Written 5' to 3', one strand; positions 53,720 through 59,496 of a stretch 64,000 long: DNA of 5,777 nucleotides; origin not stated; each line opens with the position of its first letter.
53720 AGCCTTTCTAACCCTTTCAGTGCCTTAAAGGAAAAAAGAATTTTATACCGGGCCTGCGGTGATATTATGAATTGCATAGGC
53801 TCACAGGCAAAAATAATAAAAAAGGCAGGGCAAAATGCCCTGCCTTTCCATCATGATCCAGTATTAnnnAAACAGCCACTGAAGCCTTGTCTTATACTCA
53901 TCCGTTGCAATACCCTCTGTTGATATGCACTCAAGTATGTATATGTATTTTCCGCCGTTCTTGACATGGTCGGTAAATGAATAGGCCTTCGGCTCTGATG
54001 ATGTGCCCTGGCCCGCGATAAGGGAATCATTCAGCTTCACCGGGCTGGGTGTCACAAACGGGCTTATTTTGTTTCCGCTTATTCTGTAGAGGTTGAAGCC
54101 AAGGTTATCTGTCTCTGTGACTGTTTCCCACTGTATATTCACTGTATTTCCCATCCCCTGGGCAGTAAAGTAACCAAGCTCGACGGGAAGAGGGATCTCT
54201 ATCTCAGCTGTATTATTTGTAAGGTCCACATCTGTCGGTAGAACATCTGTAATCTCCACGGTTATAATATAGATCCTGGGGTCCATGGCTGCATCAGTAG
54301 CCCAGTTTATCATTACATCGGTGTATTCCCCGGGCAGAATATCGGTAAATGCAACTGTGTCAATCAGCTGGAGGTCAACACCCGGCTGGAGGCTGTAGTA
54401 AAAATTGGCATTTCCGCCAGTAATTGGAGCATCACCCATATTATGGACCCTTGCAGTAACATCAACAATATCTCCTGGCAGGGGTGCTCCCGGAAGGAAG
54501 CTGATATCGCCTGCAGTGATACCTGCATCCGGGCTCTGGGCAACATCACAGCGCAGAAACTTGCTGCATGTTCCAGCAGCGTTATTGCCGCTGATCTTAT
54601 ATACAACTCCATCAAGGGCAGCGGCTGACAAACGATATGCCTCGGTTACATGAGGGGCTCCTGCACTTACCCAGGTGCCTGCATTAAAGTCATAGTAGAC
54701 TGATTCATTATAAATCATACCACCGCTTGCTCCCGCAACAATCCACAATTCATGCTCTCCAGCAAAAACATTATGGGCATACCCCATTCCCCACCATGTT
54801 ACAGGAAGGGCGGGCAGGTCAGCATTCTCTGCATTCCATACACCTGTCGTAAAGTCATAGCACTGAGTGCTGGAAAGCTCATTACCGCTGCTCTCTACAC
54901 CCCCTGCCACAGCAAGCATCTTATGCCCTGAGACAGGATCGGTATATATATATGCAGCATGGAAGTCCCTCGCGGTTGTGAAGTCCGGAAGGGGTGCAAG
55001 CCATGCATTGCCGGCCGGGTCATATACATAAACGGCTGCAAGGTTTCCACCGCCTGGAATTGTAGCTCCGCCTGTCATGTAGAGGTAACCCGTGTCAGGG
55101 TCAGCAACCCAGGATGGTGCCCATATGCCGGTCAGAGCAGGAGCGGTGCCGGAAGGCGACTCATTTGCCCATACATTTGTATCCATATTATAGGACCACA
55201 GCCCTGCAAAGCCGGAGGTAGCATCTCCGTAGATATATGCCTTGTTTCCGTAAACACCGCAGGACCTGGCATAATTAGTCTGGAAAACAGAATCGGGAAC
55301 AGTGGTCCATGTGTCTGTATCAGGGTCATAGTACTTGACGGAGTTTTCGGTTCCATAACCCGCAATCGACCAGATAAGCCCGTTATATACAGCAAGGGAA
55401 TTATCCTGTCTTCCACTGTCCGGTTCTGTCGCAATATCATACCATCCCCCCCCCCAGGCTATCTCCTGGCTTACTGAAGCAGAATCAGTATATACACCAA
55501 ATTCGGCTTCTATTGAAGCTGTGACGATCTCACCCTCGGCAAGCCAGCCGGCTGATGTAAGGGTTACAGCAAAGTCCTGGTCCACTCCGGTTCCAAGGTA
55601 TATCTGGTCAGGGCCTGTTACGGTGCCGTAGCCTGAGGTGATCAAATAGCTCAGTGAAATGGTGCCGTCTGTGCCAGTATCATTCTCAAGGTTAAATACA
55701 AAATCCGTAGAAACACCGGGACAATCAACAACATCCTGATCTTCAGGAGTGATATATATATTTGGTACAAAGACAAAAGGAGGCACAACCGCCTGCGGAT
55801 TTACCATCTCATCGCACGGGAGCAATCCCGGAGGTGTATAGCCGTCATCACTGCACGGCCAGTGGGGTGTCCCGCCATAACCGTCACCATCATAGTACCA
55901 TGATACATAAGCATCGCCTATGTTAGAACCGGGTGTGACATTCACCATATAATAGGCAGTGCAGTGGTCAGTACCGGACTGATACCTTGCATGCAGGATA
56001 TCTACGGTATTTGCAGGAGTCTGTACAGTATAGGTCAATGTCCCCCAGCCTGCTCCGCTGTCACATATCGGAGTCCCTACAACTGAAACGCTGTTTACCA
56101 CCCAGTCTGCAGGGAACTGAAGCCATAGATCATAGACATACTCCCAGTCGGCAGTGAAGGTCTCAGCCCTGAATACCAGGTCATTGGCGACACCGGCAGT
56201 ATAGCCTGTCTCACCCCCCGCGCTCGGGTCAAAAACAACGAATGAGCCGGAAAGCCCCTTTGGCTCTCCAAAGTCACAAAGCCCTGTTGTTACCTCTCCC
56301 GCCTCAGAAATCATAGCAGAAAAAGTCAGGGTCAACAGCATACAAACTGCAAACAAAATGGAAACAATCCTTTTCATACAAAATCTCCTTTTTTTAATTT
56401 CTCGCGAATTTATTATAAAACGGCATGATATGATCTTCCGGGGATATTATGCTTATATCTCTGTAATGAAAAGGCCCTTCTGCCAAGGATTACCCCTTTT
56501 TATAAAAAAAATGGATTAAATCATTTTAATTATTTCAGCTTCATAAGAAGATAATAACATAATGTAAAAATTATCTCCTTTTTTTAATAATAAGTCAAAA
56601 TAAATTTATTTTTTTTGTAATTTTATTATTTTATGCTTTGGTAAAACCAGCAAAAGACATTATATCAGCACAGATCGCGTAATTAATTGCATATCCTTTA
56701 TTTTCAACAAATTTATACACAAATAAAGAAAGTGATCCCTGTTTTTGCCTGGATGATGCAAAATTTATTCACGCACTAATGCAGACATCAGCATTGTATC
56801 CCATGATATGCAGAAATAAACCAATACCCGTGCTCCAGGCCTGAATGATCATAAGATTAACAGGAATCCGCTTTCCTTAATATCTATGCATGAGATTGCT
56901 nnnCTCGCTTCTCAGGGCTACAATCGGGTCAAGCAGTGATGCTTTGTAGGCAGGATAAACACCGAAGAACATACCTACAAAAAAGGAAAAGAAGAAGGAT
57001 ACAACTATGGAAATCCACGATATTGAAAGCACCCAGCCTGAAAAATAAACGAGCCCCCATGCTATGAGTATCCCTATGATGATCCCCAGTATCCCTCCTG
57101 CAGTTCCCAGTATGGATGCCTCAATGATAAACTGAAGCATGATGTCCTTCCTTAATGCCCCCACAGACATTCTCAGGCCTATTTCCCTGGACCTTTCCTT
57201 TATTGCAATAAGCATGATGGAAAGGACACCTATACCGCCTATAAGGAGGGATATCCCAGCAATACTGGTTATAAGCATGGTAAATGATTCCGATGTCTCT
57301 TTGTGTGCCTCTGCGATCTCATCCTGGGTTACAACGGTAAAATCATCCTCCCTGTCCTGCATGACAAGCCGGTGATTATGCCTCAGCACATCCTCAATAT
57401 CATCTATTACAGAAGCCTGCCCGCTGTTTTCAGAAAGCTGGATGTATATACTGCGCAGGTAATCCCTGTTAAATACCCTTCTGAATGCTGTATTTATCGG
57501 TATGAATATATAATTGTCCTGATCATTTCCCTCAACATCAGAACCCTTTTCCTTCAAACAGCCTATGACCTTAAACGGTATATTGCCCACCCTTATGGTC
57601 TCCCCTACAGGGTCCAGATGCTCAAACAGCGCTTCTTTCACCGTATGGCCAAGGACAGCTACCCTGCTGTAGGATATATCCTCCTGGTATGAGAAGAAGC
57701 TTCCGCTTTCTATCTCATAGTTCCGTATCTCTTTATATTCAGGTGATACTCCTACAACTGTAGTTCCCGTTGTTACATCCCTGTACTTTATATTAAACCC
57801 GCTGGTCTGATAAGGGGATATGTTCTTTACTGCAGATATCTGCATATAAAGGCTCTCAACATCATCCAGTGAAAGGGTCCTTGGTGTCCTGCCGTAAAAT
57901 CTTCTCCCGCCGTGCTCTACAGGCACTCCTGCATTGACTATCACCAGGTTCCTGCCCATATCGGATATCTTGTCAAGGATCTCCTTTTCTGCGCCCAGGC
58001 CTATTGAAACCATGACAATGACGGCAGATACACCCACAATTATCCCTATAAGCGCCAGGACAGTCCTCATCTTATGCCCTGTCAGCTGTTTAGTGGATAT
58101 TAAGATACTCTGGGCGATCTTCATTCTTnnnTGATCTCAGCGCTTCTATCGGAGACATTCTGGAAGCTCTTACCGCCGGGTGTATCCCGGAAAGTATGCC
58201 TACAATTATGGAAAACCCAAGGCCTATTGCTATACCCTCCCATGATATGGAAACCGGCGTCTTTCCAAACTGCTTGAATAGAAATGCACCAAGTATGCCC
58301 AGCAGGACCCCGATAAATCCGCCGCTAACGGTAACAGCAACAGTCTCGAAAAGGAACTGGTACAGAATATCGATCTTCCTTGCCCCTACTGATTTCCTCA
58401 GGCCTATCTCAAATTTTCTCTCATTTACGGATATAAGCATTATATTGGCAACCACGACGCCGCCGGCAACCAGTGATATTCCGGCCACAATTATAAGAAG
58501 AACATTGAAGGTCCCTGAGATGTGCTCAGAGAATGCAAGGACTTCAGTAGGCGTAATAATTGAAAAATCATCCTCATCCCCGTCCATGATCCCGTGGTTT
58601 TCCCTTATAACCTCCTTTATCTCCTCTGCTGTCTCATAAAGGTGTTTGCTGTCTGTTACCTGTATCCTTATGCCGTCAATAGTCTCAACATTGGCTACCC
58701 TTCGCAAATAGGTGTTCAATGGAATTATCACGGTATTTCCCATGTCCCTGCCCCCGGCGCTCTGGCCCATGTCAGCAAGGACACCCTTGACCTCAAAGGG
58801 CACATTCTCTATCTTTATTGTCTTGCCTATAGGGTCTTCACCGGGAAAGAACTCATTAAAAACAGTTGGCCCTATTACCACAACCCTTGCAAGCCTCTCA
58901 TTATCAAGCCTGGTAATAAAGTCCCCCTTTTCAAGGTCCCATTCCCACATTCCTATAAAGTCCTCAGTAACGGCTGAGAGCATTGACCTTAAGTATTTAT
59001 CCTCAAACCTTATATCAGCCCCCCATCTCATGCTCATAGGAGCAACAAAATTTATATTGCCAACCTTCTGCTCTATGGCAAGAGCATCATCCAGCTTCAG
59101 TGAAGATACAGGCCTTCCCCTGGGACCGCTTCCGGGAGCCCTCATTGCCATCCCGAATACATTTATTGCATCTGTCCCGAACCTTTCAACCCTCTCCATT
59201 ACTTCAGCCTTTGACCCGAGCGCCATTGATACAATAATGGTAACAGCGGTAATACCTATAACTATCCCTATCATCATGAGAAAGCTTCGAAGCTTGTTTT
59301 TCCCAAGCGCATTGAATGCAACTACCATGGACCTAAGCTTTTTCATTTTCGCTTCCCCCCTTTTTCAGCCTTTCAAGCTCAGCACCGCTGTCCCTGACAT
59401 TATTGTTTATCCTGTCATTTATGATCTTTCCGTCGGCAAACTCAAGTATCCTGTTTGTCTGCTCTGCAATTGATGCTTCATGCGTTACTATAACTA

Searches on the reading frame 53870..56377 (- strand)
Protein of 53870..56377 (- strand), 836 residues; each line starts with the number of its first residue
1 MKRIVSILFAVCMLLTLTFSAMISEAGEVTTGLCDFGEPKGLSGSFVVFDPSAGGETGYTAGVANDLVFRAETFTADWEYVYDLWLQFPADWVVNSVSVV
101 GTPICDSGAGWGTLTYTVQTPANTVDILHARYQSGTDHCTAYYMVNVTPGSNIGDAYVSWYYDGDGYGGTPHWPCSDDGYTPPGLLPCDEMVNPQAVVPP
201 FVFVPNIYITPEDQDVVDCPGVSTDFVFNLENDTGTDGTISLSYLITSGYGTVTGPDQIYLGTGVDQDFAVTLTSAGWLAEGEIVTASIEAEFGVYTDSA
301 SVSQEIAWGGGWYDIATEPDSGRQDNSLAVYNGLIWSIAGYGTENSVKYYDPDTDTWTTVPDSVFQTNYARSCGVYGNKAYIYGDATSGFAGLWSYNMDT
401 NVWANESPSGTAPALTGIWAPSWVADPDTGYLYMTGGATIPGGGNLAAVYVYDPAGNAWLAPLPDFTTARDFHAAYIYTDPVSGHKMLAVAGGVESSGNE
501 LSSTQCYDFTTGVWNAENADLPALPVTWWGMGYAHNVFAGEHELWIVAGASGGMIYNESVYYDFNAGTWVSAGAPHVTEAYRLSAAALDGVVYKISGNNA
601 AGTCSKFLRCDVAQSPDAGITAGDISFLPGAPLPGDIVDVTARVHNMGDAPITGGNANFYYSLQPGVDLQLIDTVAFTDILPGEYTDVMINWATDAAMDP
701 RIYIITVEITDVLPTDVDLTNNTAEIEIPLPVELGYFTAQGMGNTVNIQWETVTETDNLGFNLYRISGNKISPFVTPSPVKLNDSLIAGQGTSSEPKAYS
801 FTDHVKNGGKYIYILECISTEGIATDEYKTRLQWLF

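Call 98: search_protein_families(library=pfam, proteins=[window:53870-56377:-], max_evalue=0.0001)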
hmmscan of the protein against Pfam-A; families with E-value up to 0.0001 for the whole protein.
window:53870-56377:- (836 aa): 6 families
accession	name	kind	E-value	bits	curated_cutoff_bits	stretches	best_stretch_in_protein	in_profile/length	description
PF24681.1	Kelch_KLHDC2_KLHL20_DRC7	-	2.4e-16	60.2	50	2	431-606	10-180/221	KLHDC2/KLHL20/DRC7 Kelch-repeats domain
PF24981.1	Beta-prop_ATRN-LZTR1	-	8.2e-14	52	50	1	335-599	1-281/289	Attractin/LZTR1 beta-propeller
PF13415.12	Kelch_3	-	1.1e-11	45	22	0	430-475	2-45/48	Galactose oxidase, central domain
PF13964.12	Kelch_6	-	2.3e-11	43.7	25.3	1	323-362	2-45/50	Kelch motif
PF13418.12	Kelch_4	-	1e-08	35.4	21.6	0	540-572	11-44/49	Galactose oxidase, central domain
PF01344.31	Kelch_1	-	2e-08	34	20.1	0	326-362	5-44/46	Kelch motif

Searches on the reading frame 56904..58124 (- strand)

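Call 38: search_protein_families(library=pfam, proteins=[window:56904-58124:-], max_evalue=0.001)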
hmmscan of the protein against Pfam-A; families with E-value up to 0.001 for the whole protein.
window:56904-58124:- (407 aa): 2 families
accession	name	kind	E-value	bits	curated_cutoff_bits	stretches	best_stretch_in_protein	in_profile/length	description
PF12704.14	MacB_PCD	-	8.5e-47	160.6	27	1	21-245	1-206/207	MacB-like periplasmic core domain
PF02687.27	FtsX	-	1.6e-17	64.1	25.5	1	287-396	2-116/120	FtsX-like permease C-terminal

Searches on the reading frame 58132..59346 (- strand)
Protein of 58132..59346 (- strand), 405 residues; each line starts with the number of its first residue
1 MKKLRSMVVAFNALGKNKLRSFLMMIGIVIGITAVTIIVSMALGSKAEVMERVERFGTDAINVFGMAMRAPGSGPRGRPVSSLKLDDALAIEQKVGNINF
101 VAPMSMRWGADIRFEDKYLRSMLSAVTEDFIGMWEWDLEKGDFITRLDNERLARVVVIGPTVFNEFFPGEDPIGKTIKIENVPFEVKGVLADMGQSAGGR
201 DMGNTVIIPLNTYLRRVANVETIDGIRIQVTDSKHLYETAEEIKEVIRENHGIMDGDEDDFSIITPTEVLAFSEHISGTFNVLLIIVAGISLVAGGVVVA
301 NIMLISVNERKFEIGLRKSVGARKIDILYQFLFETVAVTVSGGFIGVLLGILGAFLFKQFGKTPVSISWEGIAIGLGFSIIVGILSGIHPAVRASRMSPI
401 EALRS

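Call 38: search_protein_families(library=pfam, proteins=[window:58132-59346:-], max_evalue=0.001)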
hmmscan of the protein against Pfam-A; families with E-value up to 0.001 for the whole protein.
window:58132-59346:- (405 aa): 2 families
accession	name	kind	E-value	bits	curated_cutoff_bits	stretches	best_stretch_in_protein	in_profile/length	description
PF12704.14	MacB_PCD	-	1.2e-33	117.6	27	1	21-245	1-206/207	MacB-like periplasmic core domain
PF02687.27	FtsX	-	3.8e-20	72.6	25.5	1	285-399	1-120/120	FtsX-like permease C-terminal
